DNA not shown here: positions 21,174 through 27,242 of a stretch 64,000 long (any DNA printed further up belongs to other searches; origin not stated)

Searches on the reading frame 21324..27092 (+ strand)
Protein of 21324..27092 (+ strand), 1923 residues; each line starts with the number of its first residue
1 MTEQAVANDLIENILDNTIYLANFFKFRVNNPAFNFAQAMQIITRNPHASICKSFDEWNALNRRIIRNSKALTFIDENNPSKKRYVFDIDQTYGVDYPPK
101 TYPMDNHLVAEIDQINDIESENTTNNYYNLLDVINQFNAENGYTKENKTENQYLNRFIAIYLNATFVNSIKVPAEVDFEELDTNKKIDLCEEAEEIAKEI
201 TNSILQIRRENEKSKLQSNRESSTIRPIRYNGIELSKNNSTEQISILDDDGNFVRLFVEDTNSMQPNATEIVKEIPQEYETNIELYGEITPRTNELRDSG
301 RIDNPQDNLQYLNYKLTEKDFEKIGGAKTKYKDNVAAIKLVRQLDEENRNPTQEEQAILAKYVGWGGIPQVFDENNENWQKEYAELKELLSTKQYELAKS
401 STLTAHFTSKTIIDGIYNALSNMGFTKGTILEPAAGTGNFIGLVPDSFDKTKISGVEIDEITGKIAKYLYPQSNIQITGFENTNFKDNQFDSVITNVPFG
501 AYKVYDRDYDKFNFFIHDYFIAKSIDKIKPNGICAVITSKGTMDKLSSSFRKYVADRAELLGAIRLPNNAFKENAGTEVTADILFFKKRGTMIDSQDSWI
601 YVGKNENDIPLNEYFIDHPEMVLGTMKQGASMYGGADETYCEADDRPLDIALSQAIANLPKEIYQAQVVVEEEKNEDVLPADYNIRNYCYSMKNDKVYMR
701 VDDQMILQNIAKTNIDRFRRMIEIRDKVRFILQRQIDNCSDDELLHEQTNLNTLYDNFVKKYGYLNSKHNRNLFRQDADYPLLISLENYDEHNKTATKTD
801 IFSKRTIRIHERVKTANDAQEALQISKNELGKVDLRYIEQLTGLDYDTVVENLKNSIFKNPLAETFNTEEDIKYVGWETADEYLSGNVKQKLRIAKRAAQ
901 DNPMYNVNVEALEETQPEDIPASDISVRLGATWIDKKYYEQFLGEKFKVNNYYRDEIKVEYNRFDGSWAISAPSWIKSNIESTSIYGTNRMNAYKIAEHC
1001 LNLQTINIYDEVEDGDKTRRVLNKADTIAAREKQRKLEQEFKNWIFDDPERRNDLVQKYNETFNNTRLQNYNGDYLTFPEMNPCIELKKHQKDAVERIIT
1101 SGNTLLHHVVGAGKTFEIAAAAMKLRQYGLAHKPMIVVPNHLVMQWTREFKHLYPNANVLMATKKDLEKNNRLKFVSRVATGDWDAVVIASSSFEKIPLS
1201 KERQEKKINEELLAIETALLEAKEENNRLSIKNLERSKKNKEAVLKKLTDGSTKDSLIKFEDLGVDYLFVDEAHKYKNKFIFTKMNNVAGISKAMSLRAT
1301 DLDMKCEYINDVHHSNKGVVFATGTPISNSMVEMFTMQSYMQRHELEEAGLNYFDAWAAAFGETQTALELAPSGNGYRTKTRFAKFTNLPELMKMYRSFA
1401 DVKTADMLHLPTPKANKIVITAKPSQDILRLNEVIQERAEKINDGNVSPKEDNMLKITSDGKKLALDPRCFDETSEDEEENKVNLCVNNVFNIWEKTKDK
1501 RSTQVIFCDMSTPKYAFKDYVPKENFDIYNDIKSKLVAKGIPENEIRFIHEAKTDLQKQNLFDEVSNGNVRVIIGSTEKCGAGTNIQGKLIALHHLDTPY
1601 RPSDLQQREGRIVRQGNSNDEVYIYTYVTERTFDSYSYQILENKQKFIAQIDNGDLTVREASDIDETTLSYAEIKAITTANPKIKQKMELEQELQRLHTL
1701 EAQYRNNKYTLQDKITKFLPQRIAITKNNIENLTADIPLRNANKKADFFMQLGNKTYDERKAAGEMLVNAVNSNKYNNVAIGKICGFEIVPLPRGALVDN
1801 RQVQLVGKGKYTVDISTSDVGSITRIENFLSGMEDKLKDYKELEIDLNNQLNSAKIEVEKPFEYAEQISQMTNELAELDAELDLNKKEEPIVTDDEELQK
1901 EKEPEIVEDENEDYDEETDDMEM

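Call 84: search_protein_families(library=pfam, proteins=[window:21324-27092:+], max_evalue=0.0001)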
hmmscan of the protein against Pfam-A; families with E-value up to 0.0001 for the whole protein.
window:21324-27092:+ (1923 aa): 3 families
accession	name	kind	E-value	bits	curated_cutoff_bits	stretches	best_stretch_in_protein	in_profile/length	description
PF04851.21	ResIII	-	6.3e-11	42.9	22.5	1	1085-1291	2-149/164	Type III restriction enzyme, res subunit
PF00176.29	SNF2-rel_dom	-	8.8e-10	38.6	24.9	1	1101-1279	17-140/290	SNF2-related domain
PF00271.37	Helicase_C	-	2e-05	25.2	23.5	0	1543-1616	39-110/110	Helicase conserved C-terminal domain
